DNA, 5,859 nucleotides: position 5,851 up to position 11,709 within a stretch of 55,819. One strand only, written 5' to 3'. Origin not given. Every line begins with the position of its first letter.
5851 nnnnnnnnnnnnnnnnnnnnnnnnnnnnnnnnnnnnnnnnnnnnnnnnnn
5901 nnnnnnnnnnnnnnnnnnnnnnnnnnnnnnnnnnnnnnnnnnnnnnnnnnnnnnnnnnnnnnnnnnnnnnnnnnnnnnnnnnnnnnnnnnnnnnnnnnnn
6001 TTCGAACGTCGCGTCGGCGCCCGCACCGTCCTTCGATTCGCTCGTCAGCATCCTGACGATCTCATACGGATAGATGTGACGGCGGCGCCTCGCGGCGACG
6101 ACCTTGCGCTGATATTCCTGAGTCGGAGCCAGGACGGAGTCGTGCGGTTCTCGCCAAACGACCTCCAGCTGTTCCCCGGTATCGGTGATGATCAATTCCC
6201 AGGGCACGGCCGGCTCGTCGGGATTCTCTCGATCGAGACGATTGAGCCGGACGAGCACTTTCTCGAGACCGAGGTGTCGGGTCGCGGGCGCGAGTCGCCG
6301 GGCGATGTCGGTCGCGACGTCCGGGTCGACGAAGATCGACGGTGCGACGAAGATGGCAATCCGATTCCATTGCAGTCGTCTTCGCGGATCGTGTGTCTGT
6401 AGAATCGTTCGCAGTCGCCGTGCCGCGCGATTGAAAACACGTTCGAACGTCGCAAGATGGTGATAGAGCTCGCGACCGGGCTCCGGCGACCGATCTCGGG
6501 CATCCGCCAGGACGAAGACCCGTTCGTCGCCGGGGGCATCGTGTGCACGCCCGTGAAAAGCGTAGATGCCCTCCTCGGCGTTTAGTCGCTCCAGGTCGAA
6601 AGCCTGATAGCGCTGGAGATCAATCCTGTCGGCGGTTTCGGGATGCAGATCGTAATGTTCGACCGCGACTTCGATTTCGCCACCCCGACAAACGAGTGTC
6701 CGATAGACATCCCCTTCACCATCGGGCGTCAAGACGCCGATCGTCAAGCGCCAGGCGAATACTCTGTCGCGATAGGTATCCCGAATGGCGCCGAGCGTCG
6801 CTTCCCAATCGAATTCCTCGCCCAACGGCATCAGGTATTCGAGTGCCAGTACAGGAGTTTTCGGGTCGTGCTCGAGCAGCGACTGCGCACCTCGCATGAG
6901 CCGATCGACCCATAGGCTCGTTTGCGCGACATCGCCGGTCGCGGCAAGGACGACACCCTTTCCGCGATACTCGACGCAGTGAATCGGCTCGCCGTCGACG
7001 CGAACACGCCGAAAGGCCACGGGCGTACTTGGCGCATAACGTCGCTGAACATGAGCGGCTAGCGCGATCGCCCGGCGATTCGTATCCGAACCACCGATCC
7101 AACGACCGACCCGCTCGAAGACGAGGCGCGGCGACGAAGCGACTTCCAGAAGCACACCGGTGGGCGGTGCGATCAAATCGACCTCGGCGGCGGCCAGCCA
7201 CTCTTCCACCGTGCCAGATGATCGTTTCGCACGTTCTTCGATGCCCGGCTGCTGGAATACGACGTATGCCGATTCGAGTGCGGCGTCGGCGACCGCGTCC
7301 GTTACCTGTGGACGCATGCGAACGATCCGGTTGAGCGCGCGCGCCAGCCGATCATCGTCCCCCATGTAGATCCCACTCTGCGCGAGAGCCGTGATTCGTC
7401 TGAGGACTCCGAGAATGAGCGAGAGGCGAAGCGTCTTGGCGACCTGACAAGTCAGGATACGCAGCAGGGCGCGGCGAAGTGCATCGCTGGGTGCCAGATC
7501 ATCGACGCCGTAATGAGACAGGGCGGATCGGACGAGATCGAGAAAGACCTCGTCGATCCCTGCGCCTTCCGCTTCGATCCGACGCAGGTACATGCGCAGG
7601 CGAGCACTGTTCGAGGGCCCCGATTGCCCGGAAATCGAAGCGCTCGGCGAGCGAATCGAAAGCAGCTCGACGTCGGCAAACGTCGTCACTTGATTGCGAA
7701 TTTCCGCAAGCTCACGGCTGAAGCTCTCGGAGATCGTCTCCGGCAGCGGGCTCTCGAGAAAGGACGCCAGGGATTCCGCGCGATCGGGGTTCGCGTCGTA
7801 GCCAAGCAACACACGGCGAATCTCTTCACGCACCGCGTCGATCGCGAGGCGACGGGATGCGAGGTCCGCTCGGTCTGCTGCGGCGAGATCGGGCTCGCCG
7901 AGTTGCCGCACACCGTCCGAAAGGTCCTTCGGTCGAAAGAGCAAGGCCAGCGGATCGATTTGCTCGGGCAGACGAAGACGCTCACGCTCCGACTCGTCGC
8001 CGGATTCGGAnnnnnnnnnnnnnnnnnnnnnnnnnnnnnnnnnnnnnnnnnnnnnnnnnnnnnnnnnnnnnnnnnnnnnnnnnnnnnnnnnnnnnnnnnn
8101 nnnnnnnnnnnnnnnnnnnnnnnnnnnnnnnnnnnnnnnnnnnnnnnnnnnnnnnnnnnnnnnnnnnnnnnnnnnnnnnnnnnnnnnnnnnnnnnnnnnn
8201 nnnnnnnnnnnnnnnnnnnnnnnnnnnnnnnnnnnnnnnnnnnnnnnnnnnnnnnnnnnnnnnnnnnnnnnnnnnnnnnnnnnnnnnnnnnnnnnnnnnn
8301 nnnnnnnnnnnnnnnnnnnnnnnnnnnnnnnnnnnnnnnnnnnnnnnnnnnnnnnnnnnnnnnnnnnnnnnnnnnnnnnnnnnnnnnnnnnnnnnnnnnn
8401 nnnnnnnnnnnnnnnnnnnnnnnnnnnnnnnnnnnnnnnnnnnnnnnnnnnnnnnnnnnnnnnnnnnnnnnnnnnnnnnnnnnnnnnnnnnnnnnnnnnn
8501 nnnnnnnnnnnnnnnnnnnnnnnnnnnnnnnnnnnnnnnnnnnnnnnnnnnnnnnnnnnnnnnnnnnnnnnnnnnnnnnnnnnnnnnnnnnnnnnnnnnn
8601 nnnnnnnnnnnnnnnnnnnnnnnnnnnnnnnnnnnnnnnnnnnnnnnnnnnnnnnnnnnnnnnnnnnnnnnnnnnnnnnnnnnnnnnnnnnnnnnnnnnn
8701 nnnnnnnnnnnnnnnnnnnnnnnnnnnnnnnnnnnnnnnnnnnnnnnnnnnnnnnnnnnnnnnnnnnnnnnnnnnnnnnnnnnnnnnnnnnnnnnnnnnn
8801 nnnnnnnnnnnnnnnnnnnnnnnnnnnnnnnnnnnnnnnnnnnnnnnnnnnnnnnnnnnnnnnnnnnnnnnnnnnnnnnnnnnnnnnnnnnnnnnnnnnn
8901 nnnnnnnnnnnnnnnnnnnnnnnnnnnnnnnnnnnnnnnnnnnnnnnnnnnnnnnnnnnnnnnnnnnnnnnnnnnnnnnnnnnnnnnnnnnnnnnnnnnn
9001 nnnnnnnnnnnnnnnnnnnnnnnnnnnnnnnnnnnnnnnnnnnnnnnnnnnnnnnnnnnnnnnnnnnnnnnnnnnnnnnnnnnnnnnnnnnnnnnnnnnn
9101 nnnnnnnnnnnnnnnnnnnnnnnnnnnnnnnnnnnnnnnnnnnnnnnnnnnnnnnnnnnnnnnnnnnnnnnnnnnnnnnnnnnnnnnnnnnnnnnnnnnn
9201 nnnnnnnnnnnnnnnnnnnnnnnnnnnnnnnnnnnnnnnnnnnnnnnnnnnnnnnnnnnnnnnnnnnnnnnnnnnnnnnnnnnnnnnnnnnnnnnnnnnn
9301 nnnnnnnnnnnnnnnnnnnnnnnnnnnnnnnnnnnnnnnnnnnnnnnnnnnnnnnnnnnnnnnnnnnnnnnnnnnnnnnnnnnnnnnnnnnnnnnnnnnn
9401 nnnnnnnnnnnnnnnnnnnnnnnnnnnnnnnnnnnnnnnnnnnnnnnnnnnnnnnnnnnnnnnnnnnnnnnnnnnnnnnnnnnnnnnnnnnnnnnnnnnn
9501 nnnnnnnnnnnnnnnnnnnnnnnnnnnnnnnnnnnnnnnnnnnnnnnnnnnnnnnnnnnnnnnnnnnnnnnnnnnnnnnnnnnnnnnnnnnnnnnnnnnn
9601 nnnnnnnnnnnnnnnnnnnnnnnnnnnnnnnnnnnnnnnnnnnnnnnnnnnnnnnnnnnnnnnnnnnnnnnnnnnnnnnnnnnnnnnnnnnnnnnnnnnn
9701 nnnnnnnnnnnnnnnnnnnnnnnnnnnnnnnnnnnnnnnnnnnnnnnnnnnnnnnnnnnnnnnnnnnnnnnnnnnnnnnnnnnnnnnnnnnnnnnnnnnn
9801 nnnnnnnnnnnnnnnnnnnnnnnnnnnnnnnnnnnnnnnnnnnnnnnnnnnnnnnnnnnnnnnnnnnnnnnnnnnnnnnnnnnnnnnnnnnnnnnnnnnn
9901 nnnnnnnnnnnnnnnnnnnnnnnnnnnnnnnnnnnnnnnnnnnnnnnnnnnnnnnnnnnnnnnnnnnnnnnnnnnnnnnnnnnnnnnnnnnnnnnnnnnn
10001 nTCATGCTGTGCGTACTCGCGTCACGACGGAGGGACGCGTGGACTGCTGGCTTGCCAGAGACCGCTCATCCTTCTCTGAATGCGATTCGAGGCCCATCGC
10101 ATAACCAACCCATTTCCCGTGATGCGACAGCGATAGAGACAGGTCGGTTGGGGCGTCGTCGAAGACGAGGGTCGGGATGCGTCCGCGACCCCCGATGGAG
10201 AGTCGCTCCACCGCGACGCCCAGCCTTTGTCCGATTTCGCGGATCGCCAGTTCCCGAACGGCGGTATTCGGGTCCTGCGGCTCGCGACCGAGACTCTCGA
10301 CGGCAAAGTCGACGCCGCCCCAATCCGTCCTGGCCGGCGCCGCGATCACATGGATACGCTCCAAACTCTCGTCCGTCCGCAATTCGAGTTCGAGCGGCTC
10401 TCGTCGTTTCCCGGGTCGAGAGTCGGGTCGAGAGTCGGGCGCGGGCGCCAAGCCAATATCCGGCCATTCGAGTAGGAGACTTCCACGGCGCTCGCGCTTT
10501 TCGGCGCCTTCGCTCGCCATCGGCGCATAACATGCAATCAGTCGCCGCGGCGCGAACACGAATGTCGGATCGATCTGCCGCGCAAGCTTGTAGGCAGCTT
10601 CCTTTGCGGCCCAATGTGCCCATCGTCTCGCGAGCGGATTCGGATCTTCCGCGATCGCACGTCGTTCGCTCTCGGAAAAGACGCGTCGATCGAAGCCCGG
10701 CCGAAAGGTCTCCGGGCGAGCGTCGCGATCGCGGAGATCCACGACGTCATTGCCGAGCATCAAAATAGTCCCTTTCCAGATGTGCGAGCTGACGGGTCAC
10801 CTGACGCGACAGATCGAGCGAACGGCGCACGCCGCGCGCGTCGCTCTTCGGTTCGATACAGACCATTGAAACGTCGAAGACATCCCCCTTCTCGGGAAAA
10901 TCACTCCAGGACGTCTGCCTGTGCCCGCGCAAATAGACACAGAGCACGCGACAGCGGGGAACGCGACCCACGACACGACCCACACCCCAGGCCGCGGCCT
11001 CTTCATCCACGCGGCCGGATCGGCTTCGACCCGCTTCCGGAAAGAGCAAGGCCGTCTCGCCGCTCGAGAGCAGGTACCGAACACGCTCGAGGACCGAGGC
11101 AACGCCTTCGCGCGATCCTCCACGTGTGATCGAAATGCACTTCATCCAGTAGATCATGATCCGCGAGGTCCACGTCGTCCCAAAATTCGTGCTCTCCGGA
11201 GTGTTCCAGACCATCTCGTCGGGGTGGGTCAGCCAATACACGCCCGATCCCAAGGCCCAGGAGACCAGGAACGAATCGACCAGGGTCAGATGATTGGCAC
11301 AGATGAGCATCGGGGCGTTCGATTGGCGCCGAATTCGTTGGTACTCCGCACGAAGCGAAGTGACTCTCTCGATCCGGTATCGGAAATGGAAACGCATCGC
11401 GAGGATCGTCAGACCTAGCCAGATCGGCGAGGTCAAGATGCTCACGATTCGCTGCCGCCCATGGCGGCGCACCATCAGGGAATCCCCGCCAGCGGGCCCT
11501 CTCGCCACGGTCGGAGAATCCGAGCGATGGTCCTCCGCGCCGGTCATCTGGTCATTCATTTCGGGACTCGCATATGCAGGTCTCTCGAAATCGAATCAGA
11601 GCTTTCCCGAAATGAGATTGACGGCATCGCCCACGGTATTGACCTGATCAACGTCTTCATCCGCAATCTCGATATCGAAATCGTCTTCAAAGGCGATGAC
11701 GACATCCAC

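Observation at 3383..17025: Self-contained 11-gene acyl-lipid factory: private FAS II set, atypical ACP, PPTase, giant carboxylase and two different acyltransferases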

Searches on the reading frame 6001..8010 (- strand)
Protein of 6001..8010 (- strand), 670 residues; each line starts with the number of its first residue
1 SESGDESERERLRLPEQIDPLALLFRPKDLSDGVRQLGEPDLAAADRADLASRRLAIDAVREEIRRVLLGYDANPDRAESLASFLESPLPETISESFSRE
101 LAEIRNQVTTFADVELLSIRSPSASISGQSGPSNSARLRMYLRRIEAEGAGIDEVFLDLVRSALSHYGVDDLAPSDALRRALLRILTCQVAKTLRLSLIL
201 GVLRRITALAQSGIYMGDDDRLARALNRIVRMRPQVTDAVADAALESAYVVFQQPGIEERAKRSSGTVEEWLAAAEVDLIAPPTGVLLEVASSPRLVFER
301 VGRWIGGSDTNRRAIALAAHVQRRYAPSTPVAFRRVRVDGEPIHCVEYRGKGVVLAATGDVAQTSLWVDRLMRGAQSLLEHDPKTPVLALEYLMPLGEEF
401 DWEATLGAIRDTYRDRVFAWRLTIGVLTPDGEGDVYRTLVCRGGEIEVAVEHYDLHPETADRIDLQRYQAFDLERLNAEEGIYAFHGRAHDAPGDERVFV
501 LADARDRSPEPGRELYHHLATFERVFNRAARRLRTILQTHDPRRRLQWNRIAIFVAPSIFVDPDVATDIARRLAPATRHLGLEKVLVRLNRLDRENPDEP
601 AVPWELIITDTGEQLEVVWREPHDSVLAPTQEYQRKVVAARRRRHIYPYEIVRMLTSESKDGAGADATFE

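Call 51: search_solved_structures(query=A2, max_evalue=1)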
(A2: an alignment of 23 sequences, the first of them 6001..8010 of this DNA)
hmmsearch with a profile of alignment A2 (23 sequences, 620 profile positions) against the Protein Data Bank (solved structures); distinct sequences matched with E-value up to 1: 11.
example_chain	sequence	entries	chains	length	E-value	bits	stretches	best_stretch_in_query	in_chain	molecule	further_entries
5i6e_A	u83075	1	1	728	7.1e-09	37.8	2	141-307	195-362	Acetyl-CoA carboxylase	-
5i6h_A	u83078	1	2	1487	8.7e-09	37.5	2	382-583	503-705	Acetyl-CoA carboxylase-like protein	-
5csa_A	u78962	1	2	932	1.5e-08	36.8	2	141-307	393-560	Acetyl-CoA carboxylase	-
5i6i_A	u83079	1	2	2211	1.8e-08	36.5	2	382-583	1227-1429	Acetyl-CoA carboxylase-like protein,Acetyl-CoA carboxylase-like protein,Acetyl-CoA carboxy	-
5csk_A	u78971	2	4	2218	1.1e-07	34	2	142-306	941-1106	Acetyl-CoA carboxylase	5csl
5cs4_A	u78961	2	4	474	7.1e-07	31.2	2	381-468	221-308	Acetyl-CoA carboxylase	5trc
8xkz_C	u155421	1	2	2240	0.012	17.2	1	398-533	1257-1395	Acetyl-CoA carboxylase 1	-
6g2i_D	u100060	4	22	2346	0.014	17.1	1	398-533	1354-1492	Acetyl-CoA carboxylase 1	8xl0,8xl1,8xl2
6g2d_B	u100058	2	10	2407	0.014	17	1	398-533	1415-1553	Acetyl-CoA carboxylase 1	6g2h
9s82_A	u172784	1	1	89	0.14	13.8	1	464-528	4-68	JUBO2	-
5whm_A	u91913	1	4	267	0.99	10.9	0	454-489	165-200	IclR family transcriptional regulator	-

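Call 84: predict_structure(alignment_id=A4)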
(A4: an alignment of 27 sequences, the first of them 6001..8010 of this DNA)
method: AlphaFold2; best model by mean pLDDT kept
length: 670 residues; sequences in the alignment: 27
mean_pLDDT: 85.5   pTM: 0.82
mean pLDDT of the five models: 85.5, 83.6, 82.9, 82.8, 81.5
residues with pLDDT >= 90: 341; 70-90: 256; 50-70: 47; < 50: 26
segments of 3 or more residues with pLDDT < 50: 1-10, 124-128, 661-670
pLDDT, mean of each block of 10 residues (from residue 1): 44 68 85 76 94 94 94 87 93 93 96 91 52 88 88 91 95 93 90 91 96 93 94 88 93 84 76 67 74 79 85 87 87 88 91 93 92 94 92 83 91 87 87 85 90 92 93 90 93 92 73 81 91 89 77 91 90 84 92 91 92 81 92 84 77 62 43
secondary structure, 60 per line:
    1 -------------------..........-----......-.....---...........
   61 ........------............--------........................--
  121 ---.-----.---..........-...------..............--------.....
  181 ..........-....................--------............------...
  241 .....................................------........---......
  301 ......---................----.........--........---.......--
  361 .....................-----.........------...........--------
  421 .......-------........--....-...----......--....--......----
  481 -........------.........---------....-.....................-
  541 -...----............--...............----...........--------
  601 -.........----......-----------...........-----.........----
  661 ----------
elements in order: H20-24 E25-29 E35-40 H42-46 H50-68 H75-86 H95-118 H134-143 H154-167 H176-190 H192-211 H220-231 H238-277 H284-291 H295-306 H310-325 E330-338 E341-348 E352-358 H361-381 E387-395 H402-412 E421-427 E435-442 E445-448 H457-462 H465-468 E471-476 E482-489 E496-504 H519-539 E549-560 H563-577 E582-592 E602-610 E615-620 H632-642 H648-656

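Call 86: fold_search(model_id=the predicted structure, library=pdb)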
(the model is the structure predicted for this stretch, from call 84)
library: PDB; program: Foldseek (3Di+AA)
matches with E <= 10: 774; with E <= 0.001: 31
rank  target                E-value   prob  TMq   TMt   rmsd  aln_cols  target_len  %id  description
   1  5csl_B                5.2e-20  1.00  0.49  0.19  15.2       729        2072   16  Crystal structure of the 500 kD yeast acetyl-CoA carboxylase holoenzyme dimer (released 2015-10-28)
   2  5csk_B                9.1e-20  1.00  0.51  0.20  14.1       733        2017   16  Crystal structure of yeast acetyl-CoA carboxylase, unbiotinylated (released 2015-10-28)
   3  5csa_B                1.6e-19  1.00  0.47  0.39  16.6       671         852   15  Crystal structure of domains BT-BCCP-AC1-AC5 of yeast acetyl-CoA carboxylase (released 2015-10-28)
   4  5i6e                  8.7e-19  1.00  0.40  0.39  19.7       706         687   14  Crystal structure of the central domain of yeast acetyl-CoA carboxylase (released 2016-04-20)
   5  5csl_A                1.1e-18  1.00  0.51  0.20  13.7       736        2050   16  Crystal structure of the 500 kD yeast acetyl-CoA carboxylase holoenzyme dimer (released 2015-10-28)
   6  5csk_A                1.7e-18  1.00  0.51  0.20  13.9       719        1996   16  Crystal structure of yeast acetyl-CoA carboxylase, unbiotinylated (released 2015-10-28)
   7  5i6h_B                1.9e-18  1.00  0.43  0.24  18.8       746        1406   15  Crystal structure of CD-CT domains of Chaetomium thermophilum acetyl-CoA carboxylase (released 2016-04-20)
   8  5i6i_B                1.9e-18  1.00  0.44  0.24  18.3       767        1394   16  Crystal structure of a dBCCP-variant of Chaetomium thermophilum acetyl-CoA carboxylase (released 2016-04-20)
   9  8xl2_C                3.6e-18  1.00  0.47  0.27  16.0       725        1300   15  Human acetyl-CoA carboxylase 1 filament in complex with acetyl-CoA (ACC1-inact) (released 2024-10-23)
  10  8xl1_A                4.2e-18  1.00  0.52  0.25  15.3       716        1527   15  Core region of the human acetyl-CoA carboxylase 1 filament in complex with acetyl-CoA (ACC1-inact) (released 2024-10-23)
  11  5i6h_A                4.8e-18  1.00  0.45  0.25  18.0       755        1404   16  Crystal structure of CD-CT domains of Chaetomium thermophilum acetyl-CoA carboxylase (released 2016-04-20)
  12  5csa_A                5.5e-18  1.00  0.46  0.37  17.1       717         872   14  Crystal structure of domains BT-BCCP-AC1-AC5 of yeast acetyl-CoA carboxylase (released 2015-10-28)
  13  8xl0_E                6.6e-18  1.00  0.48  0.21  16.6       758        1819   15  Citrate-induced filament of human acetyl-coenzyme A carboxylase 1 (ACC1-citrate) (released 2024-10-23)
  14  8xkz_C                6.6e-18  1.00  0.48  0.18  16.6       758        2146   15  Core region of the citrate-induced human acetyl-CoA carboxylase 1 filament (ACC1-citrate) (released 2024-10-23)
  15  5i6i_A                1.1e-17  1.00  0.43  0.22  18.3       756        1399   16  Crystal structure of a dBCCP-variant of Chaetomium thermophilum acetyl-CoA carboxylase (released 2016-04-20)
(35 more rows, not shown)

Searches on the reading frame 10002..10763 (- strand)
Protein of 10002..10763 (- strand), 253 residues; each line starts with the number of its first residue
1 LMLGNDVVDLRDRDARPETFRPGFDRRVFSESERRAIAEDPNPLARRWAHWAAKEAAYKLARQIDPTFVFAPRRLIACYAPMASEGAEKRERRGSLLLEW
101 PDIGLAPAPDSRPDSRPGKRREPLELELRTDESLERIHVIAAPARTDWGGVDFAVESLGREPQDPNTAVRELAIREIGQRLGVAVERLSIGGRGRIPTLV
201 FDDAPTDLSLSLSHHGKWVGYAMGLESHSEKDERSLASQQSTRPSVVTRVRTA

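Call 4: search_protein_families(library=pfam, proteins=[window:10002-10763:-], max_evalue=0.01)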
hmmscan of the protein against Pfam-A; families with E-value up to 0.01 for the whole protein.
window:10002-10763:- (253 aa): 1 family
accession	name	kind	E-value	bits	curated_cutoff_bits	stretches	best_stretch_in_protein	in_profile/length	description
PF01648.25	ACPS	-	1.7e-09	38.1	25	1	3-60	2-60/111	4'-phosphopantetheinyl transferase superfamily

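Call 5: search_protein_families(library=ncbifam, proteins=[window:10002-10763:-], max_evalue=0.01)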
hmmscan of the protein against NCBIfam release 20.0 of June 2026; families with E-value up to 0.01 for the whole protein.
window:10002-10763:- (253 aa): 1 family
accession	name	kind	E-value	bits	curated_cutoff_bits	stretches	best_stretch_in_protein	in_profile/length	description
TIGR00556.1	pantethn_trn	domain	2.9e-05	24.2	45.35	1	1-63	3-66/128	phosphopantetheine--protein transferase domain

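Call 38: search_solved_structures(query=window:10002-10760:-, max_evalue=1, show_alignments=2)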
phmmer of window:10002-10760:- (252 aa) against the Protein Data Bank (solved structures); distinct sequences matched with E-value up to 1: 0.

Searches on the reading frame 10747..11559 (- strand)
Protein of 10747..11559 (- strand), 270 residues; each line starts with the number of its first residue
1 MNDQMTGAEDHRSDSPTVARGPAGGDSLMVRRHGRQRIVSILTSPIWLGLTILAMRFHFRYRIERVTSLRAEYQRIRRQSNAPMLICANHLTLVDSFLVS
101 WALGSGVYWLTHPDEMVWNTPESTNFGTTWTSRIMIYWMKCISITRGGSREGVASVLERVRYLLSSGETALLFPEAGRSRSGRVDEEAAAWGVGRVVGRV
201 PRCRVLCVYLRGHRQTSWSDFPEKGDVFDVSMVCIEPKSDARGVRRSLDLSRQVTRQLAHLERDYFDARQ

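Call 4: search_protein_families(library=pfam, proteins=[window:10747-11559:-], max_evalue=0.01)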
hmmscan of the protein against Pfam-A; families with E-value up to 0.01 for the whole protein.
window:10747-11559:- (270 aa): 1 family
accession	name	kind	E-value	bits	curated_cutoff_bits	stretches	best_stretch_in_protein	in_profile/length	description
PF01553.26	Acyltransferase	-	1.7e-10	41.3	23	1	78-198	10-120/132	Acyltransferase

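Call 5: search_protein_families(library=ncbifam, proteins=[window:10747-11559:-], max_evalue=0.01)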
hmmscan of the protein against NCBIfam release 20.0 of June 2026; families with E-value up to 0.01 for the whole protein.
window:10747-11559:- (270 aa): 2 families
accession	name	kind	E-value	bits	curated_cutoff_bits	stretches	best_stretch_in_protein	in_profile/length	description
NF006386.0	PRK08633.1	equivalog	4.4e-08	31.3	1221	1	39-218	405-559/1147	acyl-[ACP]--phospholipid O-acyltransferase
TIGR00530.1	AGP_acyltrn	subfamily_domain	2e-05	24.4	102.95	1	80-186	14-108/130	1-acylglycerol-3-phosphate O-acyltransferase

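Call 36: search_solved_structures(query=window:10747-11559:-, max_evalue=1)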
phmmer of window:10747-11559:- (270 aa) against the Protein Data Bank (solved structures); distinct sequences matched with E-value up to 1: 3.
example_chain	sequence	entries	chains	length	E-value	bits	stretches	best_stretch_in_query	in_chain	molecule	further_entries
8fre_A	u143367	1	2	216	0.036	16.6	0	139-178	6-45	RBL4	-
5w08_G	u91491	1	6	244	0.11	15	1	49-109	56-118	K03.12 antibody heavy chain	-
6ur5_A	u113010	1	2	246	0.11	15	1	49-109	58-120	Antibody heavy chain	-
